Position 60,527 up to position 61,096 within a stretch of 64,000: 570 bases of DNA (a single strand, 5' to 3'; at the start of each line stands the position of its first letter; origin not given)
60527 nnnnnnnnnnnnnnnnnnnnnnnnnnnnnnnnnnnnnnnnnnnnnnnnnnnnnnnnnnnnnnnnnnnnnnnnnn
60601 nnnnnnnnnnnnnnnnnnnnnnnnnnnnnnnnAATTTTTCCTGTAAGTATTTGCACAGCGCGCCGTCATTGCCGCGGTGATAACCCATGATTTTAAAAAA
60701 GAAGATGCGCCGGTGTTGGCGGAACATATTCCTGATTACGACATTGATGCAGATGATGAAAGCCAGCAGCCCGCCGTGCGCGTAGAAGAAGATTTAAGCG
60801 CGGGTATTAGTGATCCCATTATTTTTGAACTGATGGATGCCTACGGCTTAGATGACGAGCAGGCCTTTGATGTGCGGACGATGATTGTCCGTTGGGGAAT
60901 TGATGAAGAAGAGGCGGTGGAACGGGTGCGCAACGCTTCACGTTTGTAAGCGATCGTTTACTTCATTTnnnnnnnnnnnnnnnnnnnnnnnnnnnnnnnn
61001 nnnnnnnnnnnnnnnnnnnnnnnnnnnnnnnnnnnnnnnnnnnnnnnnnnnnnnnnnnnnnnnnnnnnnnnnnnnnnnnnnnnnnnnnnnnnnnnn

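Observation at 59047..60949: Three paralogous highly acidic proteins sharing a C-terminal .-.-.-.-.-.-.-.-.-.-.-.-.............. motif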

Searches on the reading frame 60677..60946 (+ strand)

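Call 4: search_protein_families(library=pfam, proteins=[window:60677-60946:+], max_evalue=1)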
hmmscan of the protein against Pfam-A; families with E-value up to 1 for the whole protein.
window:60677-60946:+ (90 aa): 1 family
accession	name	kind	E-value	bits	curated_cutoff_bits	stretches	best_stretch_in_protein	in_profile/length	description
PF03861.19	ANTAR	-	0.0023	18.1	27.3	0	52-65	20-33/54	ANTAR domain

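Call 5: search_protein_families(library=ncbifam, proteins=[window:60677-60946:+], max_evalue=1)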
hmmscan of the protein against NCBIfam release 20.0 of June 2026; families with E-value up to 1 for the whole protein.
window:60677-60946:+ (90 aa): 1 family
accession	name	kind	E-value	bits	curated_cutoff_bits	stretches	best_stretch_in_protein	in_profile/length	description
TIGR02235.1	menA_cyano-plnt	equivalog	0.27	10.5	225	1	36-77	164-205/285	2-carboxy-1,4-naphthoquinone phytyltransferase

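Call 6: search_protein_families(library=phrogs, proteins=[window:60677-60946:+], max_evalue=1)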
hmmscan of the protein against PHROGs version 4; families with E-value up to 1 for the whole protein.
window:60677-60946:+ (90 aa): 3 families
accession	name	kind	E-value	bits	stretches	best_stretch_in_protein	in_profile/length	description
phrog_16114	-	unknown function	0.029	14.9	1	29-71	78-122/141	-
phrog_8839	-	unknown function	0.14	13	1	21-86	117-183/194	-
phrog_18446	-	unknown function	0.19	13.1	1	51-83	69-101/118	-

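Call 24: search_protein_families(library=padloc, proteins=[window:60677-60946:+], max_evalue=0.1)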
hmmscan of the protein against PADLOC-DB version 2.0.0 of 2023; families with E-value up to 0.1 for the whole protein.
window:60677-60946:+ (90 aa): 0 families
